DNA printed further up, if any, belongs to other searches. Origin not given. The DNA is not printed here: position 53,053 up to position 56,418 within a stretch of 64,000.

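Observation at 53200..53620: Aconitase A fused to a histone-H1-like Lys/Ala/Pro-rich C-terminal tail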

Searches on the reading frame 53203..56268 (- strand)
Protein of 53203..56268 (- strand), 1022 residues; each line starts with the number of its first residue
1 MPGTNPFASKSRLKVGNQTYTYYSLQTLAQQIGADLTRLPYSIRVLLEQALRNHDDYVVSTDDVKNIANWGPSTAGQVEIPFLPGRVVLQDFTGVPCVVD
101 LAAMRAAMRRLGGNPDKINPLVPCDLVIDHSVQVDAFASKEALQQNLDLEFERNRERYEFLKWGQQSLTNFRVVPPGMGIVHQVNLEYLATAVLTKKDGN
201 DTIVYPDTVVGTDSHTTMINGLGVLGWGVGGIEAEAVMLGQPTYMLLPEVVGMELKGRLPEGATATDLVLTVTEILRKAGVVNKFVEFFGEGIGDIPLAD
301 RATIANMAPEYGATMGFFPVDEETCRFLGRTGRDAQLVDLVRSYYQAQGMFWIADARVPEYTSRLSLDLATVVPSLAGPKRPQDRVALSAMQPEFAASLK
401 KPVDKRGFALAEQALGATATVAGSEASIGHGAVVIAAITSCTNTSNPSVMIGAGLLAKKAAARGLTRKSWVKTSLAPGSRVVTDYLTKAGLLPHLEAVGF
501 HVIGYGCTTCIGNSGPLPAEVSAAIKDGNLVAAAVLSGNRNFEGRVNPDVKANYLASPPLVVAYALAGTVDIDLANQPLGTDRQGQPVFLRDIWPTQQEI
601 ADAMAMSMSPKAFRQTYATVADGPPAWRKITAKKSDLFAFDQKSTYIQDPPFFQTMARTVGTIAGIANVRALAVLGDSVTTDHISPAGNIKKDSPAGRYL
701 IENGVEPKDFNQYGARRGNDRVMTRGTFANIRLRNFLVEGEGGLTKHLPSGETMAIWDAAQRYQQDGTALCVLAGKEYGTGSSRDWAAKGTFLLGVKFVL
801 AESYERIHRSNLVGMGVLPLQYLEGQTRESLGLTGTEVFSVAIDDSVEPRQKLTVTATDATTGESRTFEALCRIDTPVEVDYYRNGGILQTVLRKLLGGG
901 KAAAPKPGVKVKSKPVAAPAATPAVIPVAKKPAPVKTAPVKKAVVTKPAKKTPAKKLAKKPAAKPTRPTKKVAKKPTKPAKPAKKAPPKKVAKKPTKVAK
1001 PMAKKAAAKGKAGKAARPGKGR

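Call 4: search_protein_families(library=pfam, proteins=[window:53203-56268:-], max_evalue=0.1)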
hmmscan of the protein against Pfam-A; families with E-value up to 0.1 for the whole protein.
window:53203-56268:- (1022 aa): 2 families
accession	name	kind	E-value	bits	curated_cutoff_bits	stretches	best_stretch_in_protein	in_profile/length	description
PF00330.25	Aconitase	-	1.1e-164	549.3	28.7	1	77-568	14-463/463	Aconitase family (aconitate hydratase)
PF00694.25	Aconitase_C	-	6.8e-40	136.9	22.8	1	698-823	3-129/131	Aconitase C-terminal domain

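Call 6: find_homologous_proteins(query=window:53203-56268:-, max_evalue=1e-50)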
Query window:53203-56268:- (1022 aa): 8000 proteins with E <= 1e-50 among 8000 candidates; the best 120 are listed.
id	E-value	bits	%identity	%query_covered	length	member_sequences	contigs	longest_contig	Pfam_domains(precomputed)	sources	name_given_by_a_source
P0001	0.0e+0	2295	100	100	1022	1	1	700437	PF00694.26,PF00330.26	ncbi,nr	ncbi:MAG: aconitate hydratase AcnA [Planctomycetes bacterium]|nr:aconitate hydratase AcnA [Planctomy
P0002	0.0e+0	1702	82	87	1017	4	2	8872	PF00694.26,PF00330.26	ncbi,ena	-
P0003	0.0e+0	1697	78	94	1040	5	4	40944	PF07382.17,PF00694.26,PF00330.26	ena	-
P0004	0.0e+0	1686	81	88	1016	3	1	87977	PF00694.26,PF00330.26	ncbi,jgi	jgi:aconitate hydratase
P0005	0.0e+0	1683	81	87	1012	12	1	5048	PF00694.26,PF00330.26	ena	-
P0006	0.0e+0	1680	81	88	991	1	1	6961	PF00694.26,PF00330.26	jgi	jgi:aconitate hydratase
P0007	0.0e+0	1679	76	99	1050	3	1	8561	PF00694.26,PF00330.26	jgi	jgi:aconitate hydratase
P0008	0.0e+0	1675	81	87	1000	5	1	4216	PF00694.26,PF00330.26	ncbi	ncbi:MAG: aconitate hydratase AcnA [Planctomycetota bacterium]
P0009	0.0e+0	1674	81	88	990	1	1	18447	PF00694.26,PF00330.26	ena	-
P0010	0.0e+0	1673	79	90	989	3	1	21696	PF00694.26,PF00330.26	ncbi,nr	ncbi:MAG: aconitate hydratase AcnA [Planctomycetes bacterium]|nr:aconitate hydratase AcnA [Planctomy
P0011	0.0e+0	1671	81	88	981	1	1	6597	PF00694.26,PF00330.26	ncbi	-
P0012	0.0e+0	1666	74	100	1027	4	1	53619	PF00694.26,PF00330.26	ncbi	-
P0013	0.0e+0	1663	80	88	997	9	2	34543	PF00694.26,PF00330.26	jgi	jgi:aconitate hydratase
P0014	0.0e+0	1663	81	88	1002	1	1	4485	PF00694.26,PF00330.26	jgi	jgi:aconitate hydratase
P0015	0.0e+0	1663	75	99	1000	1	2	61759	PF00694.26,PF00330.26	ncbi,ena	-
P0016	0.0e+0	1661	75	96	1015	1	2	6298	PF00694.26,PF00330.26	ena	-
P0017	0.0e+0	1661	80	88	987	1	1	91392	PF00694.26,PF00330.26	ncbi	-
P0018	0.0e+0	1660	81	87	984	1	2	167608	PF00694.26,PF00330.26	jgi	jgi:aconitate hydratase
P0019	0.0e+0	1652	80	87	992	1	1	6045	PF00694.26,PF00330.26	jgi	jgi:aconitate hydratase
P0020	0.0e+0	1645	81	88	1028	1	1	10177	PF00694.26,PF00330.26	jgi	jgi:aconitate hydratase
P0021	0.0e+0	1644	74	100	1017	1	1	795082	PF07382.17,PF00694.26,PF00330.26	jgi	jgi:aconitate hydratase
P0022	0.0e+0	1643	80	88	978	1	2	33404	PF00694.26,PF00330.26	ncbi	ncbi:MAG: aconitate hydratase AcnA [Planctomycetota bacterium]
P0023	0.0e+0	1643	80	88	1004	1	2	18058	PF00694.26,PF00330.26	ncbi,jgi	jgi:aconitate hydratase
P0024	0.0e+0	1643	80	88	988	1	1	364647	PF00694.26,PF00330.26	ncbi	-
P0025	0.0e+0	1642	79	88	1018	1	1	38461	PF00694.26,PF00330.26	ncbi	-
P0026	0.0e+0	1641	75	94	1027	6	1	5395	PF00694.26,PF00330.26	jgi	jgi:aconitate hydratase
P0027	0.0e+0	1640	78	91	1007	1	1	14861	PF07382.17,PF00694.26,PF00330.26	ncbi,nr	ncbi:MAG TPA: aconitate hydratase AcnA [Planctomycetota bacterium]|nr:aconitate hydratase AcnA [Plan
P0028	0.0e+0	1637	79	88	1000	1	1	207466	PF00694.26,PF00330.26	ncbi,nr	ncbi:MAG: aconitate hydratase AcnA [Planctomycetes bacterium]|nr:aconitate hydratase AcnA [Planctomy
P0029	0.0e+0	1630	77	91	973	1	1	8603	PF00694.26,PF00330.26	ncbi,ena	-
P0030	0.0e+0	1629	79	88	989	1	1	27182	PF00694.26,PF00330.26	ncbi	ncbi:MAG TPA: aconitate hydratase AcnA [Planctomycetota bacterium]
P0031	0.0e+0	1627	80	88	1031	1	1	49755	PF00694.26,PF00330.26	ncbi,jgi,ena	jgi:aconitate hydratase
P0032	0.0e+0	1627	78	88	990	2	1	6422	PF00694.26,PF00330.26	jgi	-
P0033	0.0e+0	1625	78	88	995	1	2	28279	PF00694.26,PF00330.26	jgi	jgi:aconitate hydratase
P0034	0.0e+0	1617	75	96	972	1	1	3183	PF00694.26,PF00330.26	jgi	jgi:aconitate hydratase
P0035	0.0e+0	1616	-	-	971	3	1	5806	PF00694.26,PF00330.26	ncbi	ncbi:MAG: aconitate hydratase AcnA [Planctomycetota bacterium]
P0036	0.0e+0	1612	79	88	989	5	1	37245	PF00694.26,PF00330.26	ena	-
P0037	0.0e+0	1612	79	88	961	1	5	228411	PF00694.26,PF00330.26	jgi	jgi:aconitate hydratase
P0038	0.0e+0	1609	79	88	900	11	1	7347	PF00694.26,PF00330.26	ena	-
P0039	0.0e+0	1608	77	89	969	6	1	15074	PF00694.26,PF00330.26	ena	-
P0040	0.0e+0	1596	78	88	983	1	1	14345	PF00694.26,PF00330.26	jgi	jgi:aconitate hydratase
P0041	0.0e+0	1592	71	99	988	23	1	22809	PF00694.26,PF00330.26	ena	-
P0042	0.0e+0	1584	70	99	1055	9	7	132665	PF00694.26,PF00330.26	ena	-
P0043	0.0e+0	1581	69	100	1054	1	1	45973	PF00694.26,PF00330.26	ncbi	-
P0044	0.0e+0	1576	77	88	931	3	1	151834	PF00694.26,PF00330.26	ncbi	-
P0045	0.0e+0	1567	74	93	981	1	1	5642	PF07382.17,PF00694.26,PF00330.26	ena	-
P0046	0.0e+0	1564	72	97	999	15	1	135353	PF00694.26,PF00330.26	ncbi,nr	ncbi:aconitate hydratase A [Planctomycetota bacterium]|nr:aconitate hydratase A [Planctomycetota bac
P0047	0.0e+0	1562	73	95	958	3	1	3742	PF00694.26,PF00330.26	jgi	jgi:aconitate hydratase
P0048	0.0e+0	1561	70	99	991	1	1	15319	PF00694.26,PF00330.26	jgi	jgi:aconitate hydratase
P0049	0.0e+0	1552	76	88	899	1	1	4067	PF00694.26,PF00330.26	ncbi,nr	ncbi:MAG: aconitate hydratase AcnA [Planctomycetes bacterium]|nr:aconitate hydratase AcnA [Planctomy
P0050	0.0e+0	1545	76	88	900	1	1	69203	PF00694.26,PF00330.26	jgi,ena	-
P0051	0.0e+0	1542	76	88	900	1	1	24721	PF00694.26,PF00330.26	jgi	-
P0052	0.0e+0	1536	71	95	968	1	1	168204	PF00694.26,PF00330.26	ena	-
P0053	0.0e+0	1535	77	87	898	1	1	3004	PF00694.26,PF00330.26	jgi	jgi:aconitate hydratase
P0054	0.0e+0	1534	76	88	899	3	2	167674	PF00694.26,PF00330.26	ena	-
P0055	0.0e+0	1533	75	88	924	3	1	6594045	PF00694.26,PF00330.26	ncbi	ncbi:MAG: aconitate hydratase AcnA [Planctomycetota bacterium]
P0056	0.0e+0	1528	75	87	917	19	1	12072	PF00694.26,PF00330.26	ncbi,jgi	ncbi:MAG: aconitate hydratase [Neolewinella sp.]|jgi:aconitate hydratase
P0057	0.0e+0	1523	71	93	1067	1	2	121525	PF00694.26,PF00330.26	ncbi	ncbi:MAG: aconitate hydratase AcnA [Planctomycetota bacterium]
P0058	0.0e+0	1520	74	88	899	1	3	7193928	PF00694.26,PF00330.26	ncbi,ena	-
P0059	0.0e+0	1517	75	87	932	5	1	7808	PF00694.26,PF00330.26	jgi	jgi:aconitate hydratase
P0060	0.0e+0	1515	75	86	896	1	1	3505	PF00694.26,PF00330.26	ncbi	ncbi:MAG: aconitate hydratase AcnA, partial [Planctomycetota bacterium]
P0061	0.0e+0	1515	75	87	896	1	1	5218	PF00694.26,PF00330.26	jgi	jgi:aconitate hydratase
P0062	0.0e+0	1514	74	87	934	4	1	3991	PF00694.26,PF00330.26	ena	-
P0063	0.0e+0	1514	74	88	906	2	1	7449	PF00694.26,PF00330.26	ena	-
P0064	0.0e+0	1507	74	88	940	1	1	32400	PF00694.26,PF00330.26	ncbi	ncbi:MAG: aconitate hydratase AcnA [Planctomycetota bacterium]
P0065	0.0e+0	1504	74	87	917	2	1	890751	PF00694.26,PF00330.26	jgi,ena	-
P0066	0.0e+0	1501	74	87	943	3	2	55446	PF00694.26,PF00330.26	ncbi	-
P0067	0.0e+0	1485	81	77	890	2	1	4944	PF00694.26,PF00330.26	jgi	jgi:aconitate hydratase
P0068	0.0e+0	1481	72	87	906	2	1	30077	PF00694.26,PF00330.26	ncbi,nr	ncbi:MAG: aconitate hydratase AcnA [Planctomycetota bacterium]|nr:aconitate hydratase AcnA [Planctom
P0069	0.0e+0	1431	70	89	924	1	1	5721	PF00694.26,PF00330.26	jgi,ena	-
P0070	0.0e+0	1414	71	87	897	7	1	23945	PF00694.26,PF00330.26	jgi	jgi:aconitate hydratase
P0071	0.0e+0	1411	71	87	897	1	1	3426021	PF00694.26,PF00330.26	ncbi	ncbi:MAG: aconitate hydratase AcnA [Planctomycetota bacterium]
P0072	0.0e+0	1410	71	87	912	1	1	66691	PF00694.26,PF00330.26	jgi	jgi:aconitate hydratase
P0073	0.0e+0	1408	71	87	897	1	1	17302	PF00694.26,PF00330.26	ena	-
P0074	0.0e+0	1405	71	87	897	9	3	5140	PF00694.26,PF00330.26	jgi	jgi:aconitate hydratase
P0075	0.0e+0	1403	70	87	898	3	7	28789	PF00694.26,PF00330.26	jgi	jgi:aconitate hydratase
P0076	0.0e+0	1398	70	87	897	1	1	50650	PF00694.26,PF00330.26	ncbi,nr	ncbi:MAG: aconitate hydratase AcnA [Planctomycetes bacterium]|nr:aconitate hydratase AcnA [Planctomy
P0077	0.0e+0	1397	70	88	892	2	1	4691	PF00694.26,PF00330.26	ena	-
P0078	0.0e+0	1393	70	87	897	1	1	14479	PF00694.26,PF00330.26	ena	-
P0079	0.0e+0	1392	80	76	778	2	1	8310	PF00694.26,PF00330.26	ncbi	-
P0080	0.0e+0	1392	70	87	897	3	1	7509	PF00694.26,PF00330.26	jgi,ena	-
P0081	0.0e+0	1385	70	87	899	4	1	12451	PF00694.26,PF00330.26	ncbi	ncbi:MAG: aconitate hydratase AcnA [Planctomycetota bacterium]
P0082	0.0e+0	1383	79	77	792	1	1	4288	PF00694.26,PF00330.26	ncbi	ncbi:MAG: aconitate hydratase AcnA, partial [Planctomycetota bacterium]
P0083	0.0e+0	1383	75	80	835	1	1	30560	PF00694.26,PF00330.26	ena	-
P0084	0.0e+0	1381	68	88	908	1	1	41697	PF00694.26,PF00330.26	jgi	jgi:aconitate hydratase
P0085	0.0e+0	1380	70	87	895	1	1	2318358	PF00694.26,PF00330.26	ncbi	ncbi:MAG: aconitate hydratase AcnA [Planctomycetota bacterium]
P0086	0.0e+0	1379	70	87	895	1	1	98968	PF00694.26,PF00330.26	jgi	-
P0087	0.0e+0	1379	69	87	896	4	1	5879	PF00694.26,PF00330.26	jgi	jgi:aconitate hydratase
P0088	0.0e+0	1376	69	87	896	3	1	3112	PF00694.26,PF00330.26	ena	-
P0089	0.0e+0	1375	69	88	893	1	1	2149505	PF00694.26,PF00330.26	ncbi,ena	-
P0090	0.0e+0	1374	70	87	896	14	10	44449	PF00694.26,PF00330.26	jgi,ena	-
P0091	0.0e+0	1374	69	87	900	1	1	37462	PF00694.26,PF00330.26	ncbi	-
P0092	0.0e+0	1372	68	88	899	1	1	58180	PF00694.26,PF00330.26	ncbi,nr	ncbi:MAG: aconitate hydratase AcnA [Planctomycetes bacterium]|nr:aconitate hydratase AcnA [Planctomy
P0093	0.0e+0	1371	69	87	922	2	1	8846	PF00694.26,PF00330.26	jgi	jgi:aconitate hydratase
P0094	0.0e+0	1370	69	87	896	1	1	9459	PF00694.26,PF00330.26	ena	-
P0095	0.0e+0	1370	69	87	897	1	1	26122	PF00694.26,PF00330.26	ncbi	-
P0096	0.0e+0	1369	69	87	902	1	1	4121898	PF00694.26,PF00330.26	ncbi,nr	ncbi:MAG: aconitate hydratase AcnA [Planctomycetes bacterium]|nr:aconitate hydratase AcnA [Planctomy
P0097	0.0e+0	1366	69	87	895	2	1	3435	PF00694.26,PF00330.26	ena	-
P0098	0.0e+0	1363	69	87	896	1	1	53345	PF00694.26,PF00330.26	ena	-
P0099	0.0e+0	1363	69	88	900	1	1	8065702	PF00694.26,PF00330.26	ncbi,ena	-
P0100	0.0e+0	1362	67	88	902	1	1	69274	PF00694.26,PF00330.26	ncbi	ncbi:MAG: aconitate hydratase AcnA [Planctomycetota bacterium]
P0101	0.0e+0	1361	69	87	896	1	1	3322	PF00694.26,PF00330.26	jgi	jgi:aconitate hydratase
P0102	0.0e+0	1357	69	87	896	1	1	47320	PF00694.26,PF00330.26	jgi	jgi:aconitate hydratase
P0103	0.0e+0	1356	68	87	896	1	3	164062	PF00694.26,PF00330.26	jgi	jgi:aconitate hydratase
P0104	0.0e+0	1351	68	87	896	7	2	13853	PF00694.26,PF00330.26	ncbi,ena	-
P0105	0.0e+0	1350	69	87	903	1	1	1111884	PF00694.26,PF00330.26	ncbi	-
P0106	0.0e+0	1348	68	87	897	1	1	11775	PF00694.26,PF00330.26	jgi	-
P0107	0.0e+0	1347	67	88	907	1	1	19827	PF00694.26,PF00330.26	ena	-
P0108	0.0e+0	1345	68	87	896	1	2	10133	PF00694.26,PF00330.26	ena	-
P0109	0.0e+0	1345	67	88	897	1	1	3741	PF00694.26,PF00330.26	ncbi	-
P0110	0.0e+0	1344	67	87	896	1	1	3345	PF00694.26,PF00330.26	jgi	-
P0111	0.0e+0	1342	66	88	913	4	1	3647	PF00694.26,PF00330.26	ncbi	-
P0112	0.0e+0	1341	68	87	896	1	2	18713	PF00694.26,PF00330.26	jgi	jgi:aconitate hydratase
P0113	0.0e+0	1334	66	87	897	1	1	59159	PF00694.26,PF00330.26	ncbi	-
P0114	0.0e+0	1331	69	84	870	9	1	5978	PF00694.26,PF00330.26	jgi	jgi:aconitate hydratase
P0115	0.0e+0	1331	67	88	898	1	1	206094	PF00694.26,PF00330.26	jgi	jgi:aconitate hydratase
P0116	0.0e+0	1328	66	88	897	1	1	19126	PF00694.26,PF00330.26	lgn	-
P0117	0.0e+0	1326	66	88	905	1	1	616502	PF00694.26,PF00330.26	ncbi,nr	ncbi:MAG: aconitate hydratase AcnA [Planctomycetaceae bacterium]|nr:aconitate hydratase AcnA [Planct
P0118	0.0e+0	1325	67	88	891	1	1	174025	PF00694.26,PF00330.26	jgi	jgi:aconitate hydratase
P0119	0.0e+0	1325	67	87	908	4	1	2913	PF00694.26,PF00330.26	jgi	jgi:aconitate hydratase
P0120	0.0e+0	1324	67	86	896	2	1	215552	PF00694.26,PF00330.26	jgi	-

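Call 11: find_related_loci(query=window:53203-56268:-, collection=genome_contigs, flank=10000)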
Query window:53203-56268:- (1022 aa) in genome_contigs; peptide patterns used: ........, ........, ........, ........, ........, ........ (x = any residue, [..] = any of these).
600 stretches matched a pattern (row limit reached: there are more); 567 encode a relative of the query (tblastn E <= 1e-3); the best 80 are kept; 80 distinct loci.
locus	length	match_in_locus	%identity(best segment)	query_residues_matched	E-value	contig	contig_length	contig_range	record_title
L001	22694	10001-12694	80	5-901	0e+0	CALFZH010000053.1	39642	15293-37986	MAG TPA_asm: uncultured bacterium isolate SRR1506984_bin.22_CONCOCT_v1.1_MAG genome assembly, contig: ERZ761607.984, who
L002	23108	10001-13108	70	5-1019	0e+0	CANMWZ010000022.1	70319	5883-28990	MAG: Planctomycetota bacterium isolate ZH-15may19-257 genome assembly, contig: ZH-15May19-c543, whole genome shotgun seq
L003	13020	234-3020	63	4-925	0e+0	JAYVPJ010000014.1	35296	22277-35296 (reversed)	MAG: Pirellula sp. isolate GL72_DN_metabinner_12 GL72_DN_metabinner_12_13, whole genome shotgun sequence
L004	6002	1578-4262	65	5-896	0e+0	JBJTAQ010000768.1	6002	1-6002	MAG: Pirellula sp. isolate samp_4432_concoct_435 samp_4432_1877179, whole genome shotgun sequence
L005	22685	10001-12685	65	5-896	0e+0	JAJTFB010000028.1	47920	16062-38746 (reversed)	MAG: Pirellula sp. isolate 49618_E55.4 Sample_49618_scaffold_1035, whole genome shotgun sequence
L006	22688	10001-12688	63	5-897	0e+0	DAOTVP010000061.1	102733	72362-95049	MAG TPA_asm: Anaerolineae bacterium isolate H110_65 494570, whole genome shotgun sequence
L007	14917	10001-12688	64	4-896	0e+0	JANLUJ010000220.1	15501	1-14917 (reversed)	MAG: Pirellula sp. isolate OTE_25_concoct_196 OTE_25_k141_1604375, whole genome shotgun sequence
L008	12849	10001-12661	65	1-896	0e+0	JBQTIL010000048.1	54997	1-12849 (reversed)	MAG: Planctomycetaceae bacterium isolate SAR62 c_000000184746, whole genome shotgun sequence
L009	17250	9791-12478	64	4-896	0e+0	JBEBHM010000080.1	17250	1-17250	MAG: Pirellula sp. isolate ATF_22 NODE_1389_length_17250_cov_3.107865, whole genome shotgun sequence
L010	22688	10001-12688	61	5-897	0e+0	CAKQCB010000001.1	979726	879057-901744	MAG: uncultured Anaerolineae bacterium isolate REFINED_METABAT215_TOP10_CONTIGS_1500_ASSEMBLY_K77_MERGED__Nepal_MoBio_Fi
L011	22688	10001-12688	64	4-896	0e+0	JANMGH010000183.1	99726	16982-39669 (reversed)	MAG: Pirellula sp. isolate OTE_70b_concoct_20_sub OTE_70b_k141_2872762, whole genome shotgun sequence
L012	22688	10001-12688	64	4-896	0e+0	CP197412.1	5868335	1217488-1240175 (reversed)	Pirellulaceae bacterium SH467 chromosome, complete genome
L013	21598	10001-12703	63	4-897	0e+0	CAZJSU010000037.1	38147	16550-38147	MAG TPA_asm: uncultured Anaerolineaceae bacterium isolate SRP268622_co1_277 genome assembly, contig: NODE_2016_length_38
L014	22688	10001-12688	63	4-896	0e+0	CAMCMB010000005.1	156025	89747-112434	MAG: Pirellula staleyi DSM 6068 isolate MiH-22jul19-314 genome assembly, contig: MiH-22jul19-C87, whole genome shotgun s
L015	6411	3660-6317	64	1-897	0e+0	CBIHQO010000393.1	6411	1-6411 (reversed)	MAG TPA_asm: uncultured Schlesneria sp. isolate SRR18156212_concoct_8 genome assembly, contig: ERZ27336872.5659, whole g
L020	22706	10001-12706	64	5-899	0e+0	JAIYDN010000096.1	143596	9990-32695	MAG: Planctomycetaceae bacterium isolate H1_MAG_00037 pond_H1_MAG_00037_000000000005, whole genome shotgun sequence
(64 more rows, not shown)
